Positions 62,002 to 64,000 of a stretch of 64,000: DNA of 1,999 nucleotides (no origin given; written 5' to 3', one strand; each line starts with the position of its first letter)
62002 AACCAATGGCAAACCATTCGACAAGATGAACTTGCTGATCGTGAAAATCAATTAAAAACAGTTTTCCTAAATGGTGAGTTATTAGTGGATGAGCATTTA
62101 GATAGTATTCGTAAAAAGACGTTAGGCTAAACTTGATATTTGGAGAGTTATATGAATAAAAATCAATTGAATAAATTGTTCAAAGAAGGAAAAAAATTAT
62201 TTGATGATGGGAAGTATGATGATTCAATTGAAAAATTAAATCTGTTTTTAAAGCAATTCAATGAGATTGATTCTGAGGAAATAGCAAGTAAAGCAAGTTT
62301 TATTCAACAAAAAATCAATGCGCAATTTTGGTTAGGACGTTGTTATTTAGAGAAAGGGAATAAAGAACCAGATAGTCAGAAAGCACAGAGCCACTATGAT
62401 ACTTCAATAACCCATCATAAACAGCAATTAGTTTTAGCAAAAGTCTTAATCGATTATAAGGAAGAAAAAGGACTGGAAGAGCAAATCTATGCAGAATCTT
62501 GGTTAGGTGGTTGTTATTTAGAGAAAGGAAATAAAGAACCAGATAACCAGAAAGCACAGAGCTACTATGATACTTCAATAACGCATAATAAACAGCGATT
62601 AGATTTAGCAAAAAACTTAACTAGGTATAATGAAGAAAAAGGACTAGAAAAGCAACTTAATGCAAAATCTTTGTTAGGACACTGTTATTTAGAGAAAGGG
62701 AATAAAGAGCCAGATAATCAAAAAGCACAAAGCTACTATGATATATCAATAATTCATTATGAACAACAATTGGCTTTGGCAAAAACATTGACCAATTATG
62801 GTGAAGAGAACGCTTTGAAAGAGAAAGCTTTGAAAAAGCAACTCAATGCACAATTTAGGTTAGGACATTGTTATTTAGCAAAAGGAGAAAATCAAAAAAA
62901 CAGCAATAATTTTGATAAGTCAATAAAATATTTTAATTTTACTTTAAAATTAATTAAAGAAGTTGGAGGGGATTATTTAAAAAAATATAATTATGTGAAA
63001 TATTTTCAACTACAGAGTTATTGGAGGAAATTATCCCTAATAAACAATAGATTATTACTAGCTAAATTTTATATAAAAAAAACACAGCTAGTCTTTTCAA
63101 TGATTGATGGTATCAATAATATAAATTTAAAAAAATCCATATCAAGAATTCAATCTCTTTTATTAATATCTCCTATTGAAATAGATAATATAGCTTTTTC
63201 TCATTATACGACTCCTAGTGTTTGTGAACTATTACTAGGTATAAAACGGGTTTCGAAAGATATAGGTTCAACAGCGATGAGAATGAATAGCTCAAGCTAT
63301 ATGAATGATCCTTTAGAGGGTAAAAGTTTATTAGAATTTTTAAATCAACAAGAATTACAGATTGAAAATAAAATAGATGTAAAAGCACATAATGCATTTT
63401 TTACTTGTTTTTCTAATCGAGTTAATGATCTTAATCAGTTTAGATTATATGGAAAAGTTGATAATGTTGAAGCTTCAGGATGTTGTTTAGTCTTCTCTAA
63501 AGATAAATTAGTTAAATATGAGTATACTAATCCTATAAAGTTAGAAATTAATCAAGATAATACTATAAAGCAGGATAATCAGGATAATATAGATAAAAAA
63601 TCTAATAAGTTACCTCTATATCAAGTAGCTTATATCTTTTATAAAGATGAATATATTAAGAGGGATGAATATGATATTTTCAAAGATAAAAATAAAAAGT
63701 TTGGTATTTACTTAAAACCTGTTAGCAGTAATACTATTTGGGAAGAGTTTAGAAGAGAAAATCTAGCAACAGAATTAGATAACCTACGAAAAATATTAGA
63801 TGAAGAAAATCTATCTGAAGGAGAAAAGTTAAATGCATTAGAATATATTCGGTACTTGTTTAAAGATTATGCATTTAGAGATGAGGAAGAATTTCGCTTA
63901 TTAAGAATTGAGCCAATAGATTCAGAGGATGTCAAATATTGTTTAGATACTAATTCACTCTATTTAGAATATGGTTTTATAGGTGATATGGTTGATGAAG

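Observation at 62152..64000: Orphan AT-rich ORF fusing a Sel1/TPR-like repeat array to a DUF2971-like domain, tightly linked to nadV (best candidate for an undescribed system)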

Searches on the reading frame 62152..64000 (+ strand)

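Call 5: search_protein_families(library=padloc, proteins=[window:62152-64000:+], max_evalue=1)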
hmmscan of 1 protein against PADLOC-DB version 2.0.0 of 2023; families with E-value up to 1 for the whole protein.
window:62152-64000:+ (616 aa): 0 families

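Call 8: search_protein_families(library=pfam, proteins=[window:62152-64000:+], max_evalue=1)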
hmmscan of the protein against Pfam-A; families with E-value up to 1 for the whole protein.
window:62152-64000:+ (616 aa): 9 families
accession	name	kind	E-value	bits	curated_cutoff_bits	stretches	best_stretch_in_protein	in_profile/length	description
PF08238.18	Sel1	-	1.2e-05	26.1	30.7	0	56-82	2-28/36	Sel1 repeat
PF12895.13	ANAPC3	-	0.014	16.1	27.2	1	43-104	10-71/82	Anaphase-promoting complex, cyclosome, subunit 3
PF13432.12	TPR_16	-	0.025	15.4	32.7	0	12-71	3-47/65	Tetratricopeptide repeat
PF13181.12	TPR_8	-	0.027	15.1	25.7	0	240-262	3-25/34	Tetratricopeptide repeat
PF07719.23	TPR_2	-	0.048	14.3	27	0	57-72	3-18/34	Tetratricopeptide repeat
PF13174.12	TPR_6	-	0.057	14.5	26.3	0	57-72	2-17/33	Tetratricopeptide repeat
PF13176.12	TPR_7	-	0.057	14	27.9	0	196-214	15-33/36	Tetratricopeptide repeat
PF16747.10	Adhesin_E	-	0.18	12.6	23.7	0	188-225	7-44/109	Surface-adhesin protein E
PF15219.11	TEX12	-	0.18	12.6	27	0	23-53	32-62/85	Testis-expressed 12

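Call 9: search_protein_families(library=ncbifam, proteins=[window:62152-64000:+], max_evalue=1)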
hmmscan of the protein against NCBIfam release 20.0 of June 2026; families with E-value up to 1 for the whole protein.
window:62152-64000:+ (616 aa): 1 family
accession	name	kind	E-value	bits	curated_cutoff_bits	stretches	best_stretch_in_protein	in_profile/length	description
TIGR02795.1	tol_pal_ybgF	equivalog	2.1e-05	25.1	90.1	1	8-92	4-72/119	tol-pal system protein YbgF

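Call 11: find_homologous_proteins(query=window:62152-64000:+, max_evalue=0.001)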
Query window:62152-64000:+ (616 aa): 2038 proteins with E <= 0.001 among 8000 candidates; the best 120 are listed.
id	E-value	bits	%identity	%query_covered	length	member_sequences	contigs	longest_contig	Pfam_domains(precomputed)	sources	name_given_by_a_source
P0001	0.0e+0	1367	100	100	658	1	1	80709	PF08238.19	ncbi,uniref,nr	ncbi:hypothetical protein [Otariodibacter sp.]|uniref:tetratricopeptide repeat protein n=1 Tax=Otari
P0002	5.9e-205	701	42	94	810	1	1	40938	PF13432.13,PF08238.19,PF13174.13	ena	-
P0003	1.3e-185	637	39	94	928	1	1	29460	PF20023.6,PF12895.14,PF13176.13,PF13174.13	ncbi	ncbi:sel1 repeat family protein [Neisseria sp.]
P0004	1.3e-177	610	41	94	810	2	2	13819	PF06552.19,PF08238.19,PF13174.13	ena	-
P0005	8.1e-173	594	42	94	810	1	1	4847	PF13176.13,PF13432.13,PF08238.19,PF13174.13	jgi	-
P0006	3.6e-168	579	39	92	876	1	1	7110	PF11275.14,PF13176.13,PF27497.1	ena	-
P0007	4.6e-168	579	37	94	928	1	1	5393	PF13176.13,PF27497.1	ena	-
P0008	1.1e-167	578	41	94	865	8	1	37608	PF13432.13,PF08238.19,PF13174.13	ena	-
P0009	4.1e-165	569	41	94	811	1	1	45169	PF13176.13,PF08238.19,PF13174.13,PF11322.14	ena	-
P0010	1.1e-164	568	39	97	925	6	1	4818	PF13432.13,PF08238.19,PF07719.24,PF13174.13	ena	-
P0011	1.6e-164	567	40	94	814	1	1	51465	PF13176.13,PF13432.13,PF08238.19,PF13174.13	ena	-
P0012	3.4e-163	563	39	94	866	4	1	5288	PF13176.13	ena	-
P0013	3.9e-160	553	40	92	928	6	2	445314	PF20023.6,PF12895.14,PF13176.13,PF13432.13,PF27497.1,PF13174.13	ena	-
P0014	1.3e-158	548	40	97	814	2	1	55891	PF13176.13,PF08238.19,PF13174.13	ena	-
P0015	1.8e-158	547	38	94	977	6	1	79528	PF20023.6,PF12895.14,PF13176.13,PF22061.3,PF27497.1,PF13174.13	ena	-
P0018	1.2e-156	541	39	94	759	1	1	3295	PF13432.13,PF08238.19,PF13174.13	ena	-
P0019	2.5e-156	540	42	94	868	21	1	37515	PF13424.13,PF13176.13,PF13432.13,PF06552.19,PF08238.19,PF13174.13,PF11322.14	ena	-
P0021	2.1e-155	537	40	94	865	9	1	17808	PF08238.19,PF13174.13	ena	-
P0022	3.1e-155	536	41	94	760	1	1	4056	PF13432.13,PF08238.19,PF07719.24,PF13174.13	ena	-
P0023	5.7e-154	532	39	94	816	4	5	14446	PF13176.13,PF27497.1,PF13174.13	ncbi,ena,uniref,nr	ncbi:sel1 repeat family protein [Neisseria elongata]|uniref:SEL1-like repeat protein n=1 Tax=Neisser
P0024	7.9e-154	532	38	99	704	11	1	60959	PF08238.19,PF13174.13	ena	-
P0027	4.7e-153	529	41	94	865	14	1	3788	PF08238.19,PF07719.24,PF13174.13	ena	-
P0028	7.3e-153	529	40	97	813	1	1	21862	PF05843.21,PF11275.14,PF12895.14,PF13424.13,PF13176.13,PF13432.13,PF06552.19,PF08238.19,PF07719.24,PF13174.13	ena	-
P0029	1.6e-152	527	40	94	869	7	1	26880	PF06552.19,PF08238.19,PF13174.13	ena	-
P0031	1.2e-151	524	39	93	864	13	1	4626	PF13176.13,PF08238.19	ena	-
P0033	5.8e-151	522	41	94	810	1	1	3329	PF06552.19,PF08238.19,PF13174.13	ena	-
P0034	6.6e-151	522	40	94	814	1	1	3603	PF13432.13,PF08238.19,PF07719.24,PF13174.13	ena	-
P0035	9.1e-151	522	40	94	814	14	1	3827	PF13432.13,PF08238.19,PF07719.24,PF13174.13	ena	-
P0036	1.4e-150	521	39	97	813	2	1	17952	PF08898.16,PF13424.13,PF13176.13,PF13432.13,PF13428.13,PF06552.19,PF08238.19,PF07719.24,PF13174.13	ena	-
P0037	1.5e-150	521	41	94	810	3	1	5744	PF08238.19,PF13174.13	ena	-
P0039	1.3e-149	518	38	94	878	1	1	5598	PF11275.14,PF13176.13,PF08238.19,PF27497.1,PF13174.13,PF10078.16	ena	-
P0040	1.5e-149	518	40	97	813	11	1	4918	PF13176.13,PF13432.13,PF08238.19,PF07719.24,PF13174.13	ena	-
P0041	2.2e-149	517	40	97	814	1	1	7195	PF13176.13,PF13432.13,PF06552.19,PF08238.19,PF13174.13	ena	-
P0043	5.1e-149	516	39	94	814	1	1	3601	PF13432.13,PF08238.19,PF07719.24,PF13174.13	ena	-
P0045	3.3e-148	513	40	94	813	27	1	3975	PF08238.19,PF13174.13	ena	-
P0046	1.7e-147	511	42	94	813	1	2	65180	PF08238.19,PF05364.20,PF13174.13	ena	-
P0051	3.4e-146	507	39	99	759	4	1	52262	PF13176.13,PF13432.13,PF08238.19,PF13174.13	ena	-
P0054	3.1e-145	503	40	94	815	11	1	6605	PF13432.13,PF08238.19,PF07719.24,PF13174.13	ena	-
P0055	5.4e-145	503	38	94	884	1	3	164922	PF25903.1,PF13424.13,PF13176.13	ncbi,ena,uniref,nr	ncbi:hypothetical protein [uncultured Ottowia sp.]|uniref:hypothetical protein n=1 Tax=uncultured Ot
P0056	6.3e-145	502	39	100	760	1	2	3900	PF08238.19,PF13174.13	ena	-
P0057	8.4e-145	502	40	98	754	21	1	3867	PF13432.13,PF08238.19,PF13174.13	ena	-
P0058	1.7e-143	498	39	94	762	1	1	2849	PF12895.14,PF13176.13,PF13432.13,PF08238.19,PF13174.13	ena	-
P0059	2.0e-143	497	38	99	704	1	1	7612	PF13176.13,PF08238.19,PF13174.13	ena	-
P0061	2.0e-142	494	40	94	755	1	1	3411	PF08238.19,PF13174.13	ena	-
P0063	7.8e-142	492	39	94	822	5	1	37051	PF13176.13,PF13432.13,PF08238.19,PF13174.13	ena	-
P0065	2.6e-141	490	41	92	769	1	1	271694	PF20023.6,PF12895.14,PF27497.1,PF13174.13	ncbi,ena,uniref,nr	ncbi:sel1 repeat family protein [uncultured Neisseria sp.]|uniref:sel1 repeat family protein n=1 Tax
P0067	5.3e-141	489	40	94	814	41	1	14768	PF13176.13,PF13432.13,PF08238.19,PF13174.13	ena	-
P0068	1.2e-140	488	41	94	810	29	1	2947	PF13176.13,PF22872.2,PF08238.19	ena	-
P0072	4.5e-140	486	41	94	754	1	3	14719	PF08238.19,PF13174.13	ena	-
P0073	4.5e-140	486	40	94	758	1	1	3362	PF13432.13,PF08238.19,PF13174.13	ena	-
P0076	9.4e-140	485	40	94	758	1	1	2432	PF13432.13,PF08238.19,PF13174.13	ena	-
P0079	1.3e-139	485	37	99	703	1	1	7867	PF13432.13,PF08238.19,PF13174.13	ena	-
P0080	1.3e-139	485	37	99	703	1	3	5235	PF13432.13,PF08238.19,PF13174.13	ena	-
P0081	1.4e-139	485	40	94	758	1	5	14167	PF13432.13,PF08238.19,PF13174.13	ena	-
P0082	1.4e-139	485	40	94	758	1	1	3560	PF13432.13,PF08238.19,PF13174.13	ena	-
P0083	1.8e-139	484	40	94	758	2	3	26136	PF13432.13,PF08238.19,PF13174.13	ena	-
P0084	2.0e-139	484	37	99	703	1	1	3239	PF13432.13,PF08238.19,PF13174.13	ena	-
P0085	2.6e-139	484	40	94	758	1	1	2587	PF13432.13,PF08238.19,PF13174.13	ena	-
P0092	2.6e-138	480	39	94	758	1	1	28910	PF13432.13,PF08238.19,PF13174.13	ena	-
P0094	7.4e-138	479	40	94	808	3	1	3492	PF08238.19,PF13174.13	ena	-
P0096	1.4e-137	478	40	94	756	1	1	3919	PF08238.19,PF13174.13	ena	-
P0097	1.5e-137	478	39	94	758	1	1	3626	PF13432.13,PF08238.19,PF13174.13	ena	-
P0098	1.7e-137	478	42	91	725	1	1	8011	PF17178.11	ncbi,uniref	ncbi:sel1 repeat family protein [Neisseria sp. S1]|uniref:sel1 repeat family protein n=1 Tax=Neisser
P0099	1.9e-137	478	40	94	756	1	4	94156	PF08238.19,PF13174.13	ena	-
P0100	2.0e-137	478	41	94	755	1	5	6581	PF13176.13,PF13432.13,PF08238.19,PF13174.13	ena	-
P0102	3.0e-137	477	42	94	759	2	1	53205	PF08238.19,PF13174.13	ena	-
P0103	3.1e-137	477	38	94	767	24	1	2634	PF27497.1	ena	-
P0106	6.6e-137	476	39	94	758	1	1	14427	PF13432.13,PF08238.19,PF13174.13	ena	-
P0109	1.8e-136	474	39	94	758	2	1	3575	PF08238.19,PF13174.13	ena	-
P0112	2.9e-136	474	41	94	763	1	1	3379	PF08238.19,PF13174.13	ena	-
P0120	5.3e-135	470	38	99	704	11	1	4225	PF13176.13,PF08238.19,PF13174.13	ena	-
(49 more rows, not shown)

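Call 13: find_encoding_contigs(protein=P0001, flank=10000, max_places=4)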
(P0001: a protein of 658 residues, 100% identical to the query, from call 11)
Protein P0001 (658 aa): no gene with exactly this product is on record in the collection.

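Call 14: search_protein_families(library=pfam, proteins=[P0001, P0003, P0013, P0023, P0055, P0065, P0103, P0098], max_evalue=0.1)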
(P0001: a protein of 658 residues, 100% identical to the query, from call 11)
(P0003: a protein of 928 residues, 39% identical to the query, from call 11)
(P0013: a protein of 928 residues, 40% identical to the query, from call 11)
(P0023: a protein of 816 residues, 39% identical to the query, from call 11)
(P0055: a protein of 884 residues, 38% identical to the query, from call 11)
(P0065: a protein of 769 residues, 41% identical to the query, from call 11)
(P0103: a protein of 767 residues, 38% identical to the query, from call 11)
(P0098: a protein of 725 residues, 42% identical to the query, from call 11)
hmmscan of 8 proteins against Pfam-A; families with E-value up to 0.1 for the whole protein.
P0001 (658 aa): 7 families
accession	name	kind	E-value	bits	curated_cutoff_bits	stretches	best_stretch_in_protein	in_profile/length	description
PF08238.18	Sel1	-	1.7e-05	25.6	30.7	0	56-82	2-28/36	Sel1 repeat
PF12895.13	ANAPC3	-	0.016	15.9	27.2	1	43-104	10-71/82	Anaphase-promoting complex, cyclosome, subunit 3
PF13432.12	TPR_16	-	0.034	15.1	32.7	0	12-71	3-47/65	Tetratricopeptide repeat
PF13181.12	TPR_8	-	0.038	14.6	25.7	0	240-261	3-24/34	Tetratricopeptide repeat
PF07719.23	TPR_2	-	0.065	13.8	27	0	57-72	3-18/34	Tetratricopeptide repeat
PF13176.12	TPR_7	-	0.075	13.6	27.9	0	196-214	15-33/36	Tetratricopeptide repeat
PF13174.12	TPR_6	-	0.081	14.1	26.3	0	57-72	2-17/33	Tetratricopeptide repeat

P0003 (928 aa): 8 families
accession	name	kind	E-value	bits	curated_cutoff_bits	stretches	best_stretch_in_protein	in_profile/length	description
PF13174.12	TPR_6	-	1.1e-08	35.6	26.3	0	205-224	2-21/33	Tetratricopeptide repeat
PF12895.13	ANAPC3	-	5.1e-08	33.5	27.2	0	502-536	4-36/82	Anaphase-promoting complex, cyclosome, subunit 3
PF20023.5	WSLR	-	2.4e-06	28.2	27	0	258-271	4-17/39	Wolframin Sel1-like repeat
PF13176.12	TPR_7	-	1.4e-05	25.3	27.9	0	337-356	16-35/36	Tetratricopeptide repeat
PF13432.12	TPR_16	-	8.9e-05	23.3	32.7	0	9-41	3-28/65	Tetratricopeptide repeat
PF00515.34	TPR_1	-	0.022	15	27.8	1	4-30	2-28/34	Tetratricopeptide repeat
PF07719.23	TPR_2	-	0.028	15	27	1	5-30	3-28/34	Tetratricopeptide repeat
PF08238.18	Sel1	-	0.038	15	30.7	0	311-322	2-13/36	Sel1 repeat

P0013 (928 aa): 13 families
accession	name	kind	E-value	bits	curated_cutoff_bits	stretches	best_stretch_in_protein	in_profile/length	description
PF13174.12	TPR_6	-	1.1e-11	44.9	26.3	0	205-222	1-18/33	Tetratricopeptide repeat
PF12895.13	ANAPC3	-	7e-09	36.3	27.2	0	254-272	20-38/82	Anaphase-promoting complex, cyclosome, subunit 3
PF13432.12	TPR_16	-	3.1e-06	28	32.7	0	9-57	3-44/65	Tetratricopeptide repeat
PF13176.12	TPR_7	-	6.8e-06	26.2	27.9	0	179-196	18-35/36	Tetratricopeptide repeat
PF20023.5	WSLR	-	4.5e-05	24.1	27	0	152-165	4-17/39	Wolframin Sel1-like repeat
PF08238.18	Sel1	-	5.1e-05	24.1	30.7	0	99-109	3-13/36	Sel1 repeat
PF13424.12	TPR_12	-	0.0017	18.9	30.1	0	10-32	10-32/77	Tetratricopeptide repeat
PF07719.23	TPR_2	-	0.0093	16.5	27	1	6-30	4-28/34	Tetratricopeptide repeat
PF04967.18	HTH_10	-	0.017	15.3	23.1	0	160-192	17-49/53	HTH DNA binding domain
PF22056.1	ORF239-like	-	0.021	15.4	27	0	516-540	9-33/168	ORF239-like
PF14559.12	TPR_19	-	0.035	14.9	25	0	13-57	1-38/68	Tetratricopeptide repeat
PF00515.34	TPR_1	-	0.054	13.8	27.8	1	10-30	8-28/34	Tetratricopeptide repeat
PF18385.6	Tiam_CC_Ex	-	0.055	14.2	25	0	435-508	8-81/98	T-lymphoma invasion and metastasis CC-Ex domain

P0023 (816 aa): 10 families
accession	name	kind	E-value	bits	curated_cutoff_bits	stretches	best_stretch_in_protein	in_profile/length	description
PF13174.12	TPR_6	-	1.5e-08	35.2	26.3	0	315-335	1-21/33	Tetratricopeptide repeat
PF13176.12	TPR_7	-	1.7e-06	28.1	27.9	0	340-360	15-35/36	Tetratricopeptide repeat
PF13424.12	TPR_12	-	4.2e-05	24.1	30.1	0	284-345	17-73/77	Tetratricopeptide repeat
PF22061.2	CSN7_HB_subdom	-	0.00028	21.1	21.8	0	270-292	3-25/32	CSN7 helical bundle subdomain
PF07719.23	TPR_2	-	0.0052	17.3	27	1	6-31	4-29/34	Tetratricopeptide repeat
PF13414.12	TPR_11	-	0.0068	16.5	26.8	0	12-31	3-22/42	TPR repeat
PF13432.12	TPR_16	-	0.022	15.6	32.7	0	10-32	38-60/65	Tetratricopeptide repeat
PF00515.34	TPR_1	-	0.039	14.2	27.8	1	10-31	8-29/34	Tetratricopeptide repeat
PF17933.6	TetR_C_25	-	0.064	14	26.4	0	108-156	9-57/106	Tetracyclin repressor-like, C-terminal domain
PF03909.22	BSD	-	0.077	13.4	24.6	0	366-388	35-57/58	BSD domain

P0055 (884 aa): 7 families
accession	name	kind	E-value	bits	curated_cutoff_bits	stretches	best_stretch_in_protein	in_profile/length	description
PF13176.12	TPR_7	-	1.5e-07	31.4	27.9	0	231-250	16-35/36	Tetratricopeptide repeat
PF13424.12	TPR_12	-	1.4e-06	28.8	30.1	0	70-112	19-60/77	Tetratricopeptide repeat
PF13174.12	TPR_6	-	0.0003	21.7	26.3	0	419-431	1-13/33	Tetratricopeptide repeat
PF13414.12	TPR_11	-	0.016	15.4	26.8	0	13-31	4-22/42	TPR repeat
PF07719.23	TPR_2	-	0.04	14.5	27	1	6-31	4-29/34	Tetratricopeptide repeat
PF08238.18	Sel1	-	0.042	14.9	30.7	0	419-430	2-13/36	Sel1 repeat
PF22056.1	ORF239-like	-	0.049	14.2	27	0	39-69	11-41/168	ORF239-like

P0065 (769 aa): 11 families
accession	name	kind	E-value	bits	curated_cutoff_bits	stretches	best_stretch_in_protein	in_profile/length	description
PF13174.12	TPR_6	-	4.6e-07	30.5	26.3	0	152-171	2-21/33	Tetratricopeptide repeat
PF12895.13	ANAPC3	-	1.5e-05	25.6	27.2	0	10-58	30-70/82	Anaphase-promoting complex, cyclosome, subunit 3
PF13176.12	TPR_7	-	0.00022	21.5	27.9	0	179-196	18-35/36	Tetratricopeptide repeat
PF20023.5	WSLR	-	0.0003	21.4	27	0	152-165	4-17/39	Wolframin Sel1-like repeat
PF13424.12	TPR_12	-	0.00031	21.3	30.1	0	72-113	21-61/77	Tetratricopeptide repeat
PF18593.6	CdiI_2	-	0.00035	21.7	26.7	0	210-240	8-38/91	CdiI immunity protein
PF13432.12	TPR_16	-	0.00085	20.2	32.7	0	9-57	3-44/65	Tetratricopeptide repeat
PF22056.1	ORF239-like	-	0.001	19.6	27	0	250-275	9-34/168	ORF239-like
PF14559.12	TPR_19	-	0.0054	17.5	25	0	13-57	1-38/68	Tetratricopeptide repeat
PF07719.23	TPR_2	-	0.0074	16.8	27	1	6-30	4-28/34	Tetratricopeptide repeat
PF00515.34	TPR_1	-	0.043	14.1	27.8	1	10-30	8-28/34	Tetratricopeptide repeat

P0103 (767 aa): 7 families
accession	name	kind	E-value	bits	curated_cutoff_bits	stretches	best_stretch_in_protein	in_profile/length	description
PF22872.1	DUF7018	-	8e-05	23.3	27.8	0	172-201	66-95/116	Domain of unknown function (DUF7018)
PF22061.2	CSN7_HB_subdom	-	0.0003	21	21.8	0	54-77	3-26/32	CSN7 helical bundle subdomain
PF13174.12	TPR_6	-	0.0024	18.8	26.3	0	208-226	2-20/33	Tetratricopeptide repeat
PF12895.13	ANAPC3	-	0.0031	18.2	27.2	0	363-385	18-40/82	Anaphase-promoting complex, cyclosome, subunit 3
PF17866.7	AAA_lid_6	-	0.0094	16.4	24.3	0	63-86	23-46/60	AAA lid domain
PF00210.30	Ferritin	-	0.017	15.5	24.5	1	200-303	2-102/142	Ferritin-like domain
PF13424.12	TPR_12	-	0.047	14.3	30.1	0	232-274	19-59/77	Tetratricopeptide repeat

P0098 (725 aa): 7 families
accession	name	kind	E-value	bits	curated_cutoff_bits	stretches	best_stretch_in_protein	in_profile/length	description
PF17178.9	MASE5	-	1.2e-08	35.4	25.2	0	276-311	155-189/192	Membrane-associated sensor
PF13176.12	TPR_7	-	3.6e-05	23.9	27.9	0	129-148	15-34/36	Tetratricopeptide repeat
PF25632.1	Fusello_VP2_Capsid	-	0.00052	20.8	27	0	205-250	5-49/74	Fusellovirus capsid protein VP2 family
PF08238.18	Sel1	-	0.0015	19.5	30.7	0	104-134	3-33/36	Sel1 repeat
PF19762.4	DUF6249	-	0.0029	18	33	0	298-326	23-51/104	Domain of unknown function (DUF6249)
PF15592.11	Imm41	-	0.0042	17.5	26.9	0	289-317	14-42/112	Immunity protein 41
PF06758.18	Olduvai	-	0.091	13.3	23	0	136-168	5-37/68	Olduvai domain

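Call 17: search_solved_structures(query=P0001, max_evalue=1)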
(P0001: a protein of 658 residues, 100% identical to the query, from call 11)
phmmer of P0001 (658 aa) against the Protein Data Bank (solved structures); distinct sequences matched with E-value up to 1: 2.
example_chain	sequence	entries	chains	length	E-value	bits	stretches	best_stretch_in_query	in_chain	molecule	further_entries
3q2g_A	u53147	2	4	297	0.71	11.7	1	143-213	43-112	A disintegrin and metalloproteinase with thrombospondin motifs 1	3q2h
2jih_A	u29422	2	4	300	0.73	11.6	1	143-213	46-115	ADAMTS-1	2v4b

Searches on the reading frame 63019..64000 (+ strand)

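Call 10: search_protein_families(library=pfam, proteins=[window:63019-64000:+, window:63154-64000:+], max_evalue=10)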
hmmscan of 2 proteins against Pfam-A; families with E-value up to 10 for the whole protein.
window:63019-64000:+ (327 aa): 1 family
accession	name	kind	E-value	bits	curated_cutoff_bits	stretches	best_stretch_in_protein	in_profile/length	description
PF11185.13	DUF2971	-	0.053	15.3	22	1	140-294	1-89/89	Protein of unknown function (DUF2971)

window:63154-64000:+ (282 aa): 1 family
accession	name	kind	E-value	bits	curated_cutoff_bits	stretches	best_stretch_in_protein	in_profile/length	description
PF11185.13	DUF2971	-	0.22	13.3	22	1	95-249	1-89/89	Protein of unknown function (DUF2971)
